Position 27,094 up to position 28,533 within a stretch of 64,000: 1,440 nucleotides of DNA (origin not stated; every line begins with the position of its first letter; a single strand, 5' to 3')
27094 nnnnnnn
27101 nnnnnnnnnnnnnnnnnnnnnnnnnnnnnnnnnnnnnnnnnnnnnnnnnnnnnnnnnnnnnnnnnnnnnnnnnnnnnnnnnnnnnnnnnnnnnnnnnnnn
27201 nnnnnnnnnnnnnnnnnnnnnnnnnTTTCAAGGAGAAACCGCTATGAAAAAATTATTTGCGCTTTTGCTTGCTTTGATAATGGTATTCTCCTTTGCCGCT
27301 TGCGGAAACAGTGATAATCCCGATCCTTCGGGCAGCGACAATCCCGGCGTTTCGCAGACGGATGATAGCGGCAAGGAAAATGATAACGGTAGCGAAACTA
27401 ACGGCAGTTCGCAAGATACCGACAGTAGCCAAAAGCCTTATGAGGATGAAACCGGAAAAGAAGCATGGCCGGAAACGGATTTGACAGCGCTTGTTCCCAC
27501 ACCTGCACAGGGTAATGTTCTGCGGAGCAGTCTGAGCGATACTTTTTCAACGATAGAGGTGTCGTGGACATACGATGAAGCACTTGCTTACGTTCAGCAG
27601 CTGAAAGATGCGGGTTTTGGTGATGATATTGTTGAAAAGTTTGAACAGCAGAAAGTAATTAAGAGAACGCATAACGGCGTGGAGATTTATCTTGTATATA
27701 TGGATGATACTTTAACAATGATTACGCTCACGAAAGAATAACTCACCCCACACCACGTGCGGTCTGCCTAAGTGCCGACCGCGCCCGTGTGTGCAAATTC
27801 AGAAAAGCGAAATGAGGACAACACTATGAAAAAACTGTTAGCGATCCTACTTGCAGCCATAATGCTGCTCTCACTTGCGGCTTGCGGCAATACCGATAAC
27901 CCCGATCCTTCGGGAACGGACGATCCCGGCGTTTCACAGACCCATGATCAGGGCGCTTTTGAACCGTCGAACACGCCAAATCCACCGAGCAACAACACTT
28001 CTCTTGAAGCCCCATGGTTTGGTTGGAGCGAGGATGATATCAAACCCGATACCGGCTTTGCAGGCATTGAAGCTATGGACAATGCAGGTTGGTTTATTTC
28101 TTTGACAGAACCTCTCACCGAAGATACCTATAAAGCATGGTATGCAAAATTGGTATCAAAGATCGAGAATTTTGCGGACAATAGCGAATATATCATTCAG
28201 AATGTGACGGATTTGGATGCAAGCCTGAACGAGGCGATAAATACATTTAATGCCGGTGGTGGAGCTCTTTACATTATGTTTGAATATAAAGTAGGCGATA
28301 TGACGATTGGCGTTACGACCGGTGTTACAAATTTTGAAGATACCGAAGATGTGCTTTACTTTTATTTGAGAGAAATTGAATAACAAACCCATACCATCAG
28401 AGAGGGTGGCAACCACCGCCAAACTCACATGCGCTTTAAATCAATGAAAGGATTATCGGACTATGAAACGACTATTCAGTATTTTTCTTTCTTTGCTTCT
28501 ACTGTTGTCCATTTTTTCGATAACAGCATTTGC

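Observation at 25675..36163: Same-strand island of six zinc-ribbon proteins interleaved with a lipoprotein family: candidate undescribed envelope-associated system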

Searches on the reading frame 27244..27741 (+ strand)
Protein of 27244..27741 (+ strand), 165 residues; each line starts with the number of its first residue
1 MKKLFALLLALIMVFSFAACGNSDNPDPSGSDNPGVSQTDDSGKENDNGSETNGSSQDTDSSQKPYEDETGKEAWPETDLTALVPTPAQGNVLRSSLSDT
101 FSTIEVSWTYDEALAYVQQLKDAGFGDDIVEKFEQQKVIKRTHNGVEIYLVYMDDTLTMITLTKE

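Call 3: search_protein_families(library=pfam, max_evalue=0.1, proteins=[window:27244-27741:+])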
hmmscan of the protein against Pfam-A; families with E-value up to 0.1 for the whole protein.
window:27244-27741:+ (165 aa): 1 family
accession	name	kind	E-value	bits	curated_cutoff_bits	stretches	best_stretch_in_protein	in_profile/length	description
PF20234.3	DUF6591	-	0.0022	18.3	27.1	1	72-162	4-93/228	Family of unknown function (DUF6591)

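Call 11: search_protein_families(library=ncbifam, max_evalue=0.1, proteins=[window:27244-27741:+])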
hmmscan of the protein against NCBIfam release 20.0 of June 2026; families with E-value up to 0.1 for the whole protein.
window:27244-27741:+ (165 aa): 12 families
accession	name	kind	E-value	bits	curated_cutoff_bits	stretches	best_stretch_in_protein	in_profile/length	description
NF050142.1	PG1828_fam_lipo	equivalog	7.2e-06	26.6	50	1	1-36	1-35/59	PG1828 family lipoprotein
NF045729.1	VlpA_Nterm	exception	0.00029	20.9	175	1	8-63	17-70/122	variable lipoprotein VlpA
NF037948.1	signal_int_SinM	equivalog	0.0047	16.3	250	1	6-62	4-64/387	signal integration modulator SinM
NF047408.1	SA0632_fam_LP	equivalog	0.0096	15.6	70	1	1-25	1-23/68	SA0632 family lipoprotein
NF040528.1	SP_0198_lipo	equivalog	0.012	15.5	100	1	2-60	1-55/144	SP_0198 family lipoprotein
TIGR04207.1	halo_sig_pep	domain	0.013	15.2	24.6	1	3-19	1-17/30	surface glycoprotein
NF047847.2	SS_mature_LptM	equivalog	0.014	15.5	27.7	1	1-22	1-22/31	LPS translocon maturation chaperone LptM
NF053838.1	hit_Bd0108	equivalog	0.034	14.7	40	1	1-45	1-43/94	predatory lifecycle switch protein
NF047879.1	catechol_SstD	exception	0.035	13.1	450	1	1-63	1-59/343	ferrated catecholamine ABC transporter substrate-binding lipoprotein SstD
NF058647.1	lipo_LytA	equivalog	0.038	14.2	110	0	1-32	1-32/107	acidic lipoprotein LytA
NF045774.1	cytochro_C551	exception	0.049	13.6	118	1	1-41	1-40/110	cytochrome c551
NF041428.1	TrsH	subfamily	0.061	13.4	150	0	1-46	1-42/149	TrsH/TraH family protein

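Call 78: search_protein_families(library=phrogs, max_evalue=0.001, proteins=[window:27244-27741:+])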
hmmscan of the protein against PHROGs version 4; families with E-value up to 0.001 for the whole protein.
window:27244-27741:+ (165 aa): 2 families
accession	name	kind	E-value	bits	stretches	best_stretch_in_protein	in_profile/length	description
phrog_3727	-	unknown function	2.3e-07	31.9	1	1-63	1-65/209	-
phrog_21937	-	unknown function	0.00057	20.8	1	1-63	1-62/210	-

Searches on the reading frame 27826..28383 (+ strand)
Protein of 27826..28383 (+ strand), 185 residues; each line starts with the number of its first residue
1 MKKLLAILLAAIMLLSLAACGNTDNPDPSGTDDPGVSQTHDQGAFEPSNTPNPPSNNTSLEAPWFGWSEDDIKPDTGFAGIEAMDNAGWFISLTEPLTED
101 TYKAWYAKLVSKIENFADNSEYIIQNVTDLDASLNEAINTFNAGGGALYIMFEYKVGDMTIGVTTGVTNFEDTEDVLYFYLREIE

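Call 3: search_protein_families(library=pfam, max_evalue=0.1, proteins=[window:27826-28383:+])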
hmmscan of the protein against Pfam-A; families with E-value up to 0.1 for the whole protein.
window:27826-28383:+ (185 aa): 1 family
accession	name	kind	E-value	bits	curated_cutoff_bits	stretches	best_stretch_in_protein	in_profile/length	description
PF16342.10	DUF4972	-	0.024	15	28.8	0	2-36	8-40/128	Domain of unknown function (DUF4972)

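Call 11: search_protein_families(library=ncbifam, max_evalue=0.1, proteins=[window:27826-28383:+])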
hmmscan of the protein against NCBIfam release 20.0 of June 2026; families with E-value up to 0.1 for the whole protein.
window:27826-28383:+ (185 aa): 8 families
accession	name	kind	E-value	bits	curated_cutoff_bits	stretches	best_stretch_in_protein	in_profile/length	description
NF050142.1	PG1828_fam_lipo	equivalog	6.7e-05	23.5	50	1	1-36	1-35/59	PG1828 family lipoprotein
NF047408.1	SA0632_fam_LP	equivalog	0.0031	17.1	70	1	1-24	1-22/68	SA0632 family lipoprotein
NF047847.2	SS_mature_LptM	equivalog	0.0032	17.5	27.7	1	1-22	1-22/31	LPS translocon maturation chaperone LptM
TIGR04207.1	halo_sig_pep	domain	0.0039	16.8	24.6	1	3-19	1-17/30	surface glycoprotein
NF058647.1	lipo_LytA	equivalog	0.012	15.8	110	1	1-29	1-27/107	acidic lipoprotein LytA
NF045774.1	cytochro_C551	exception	0.019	15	118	1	1-33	1-32/110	cytochrome c551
NF053527.1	lipo_Cory_WKLS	subfamily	0.027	14.4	105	1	6-52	2-49/166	WKL family lipoprotein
NF033216.1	lipo_YgdI_YgdR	subfamily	0.097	12.6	42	0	2-22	1-21/71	YgdI/YgdR family lipoprotein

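Call 78: search_protein_families(library=phrogs, max_evalue=0.001, proteins=[window:27826-28383:+])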
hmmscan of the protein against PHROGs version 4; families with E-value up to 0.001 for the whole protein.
window:27826-28383:+ (185 aa): 3 families
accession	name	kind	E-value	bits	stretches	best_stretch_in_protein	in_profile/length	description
phrog_3727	-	unknown function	0.00025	21.9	1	1-42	1-42/209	-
phrog_5610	-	unknown function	0.00075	20.1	1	1-28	1-26/316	-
phrog_21937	-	unknown function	0.00087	20.2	0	1-27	1-25/210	-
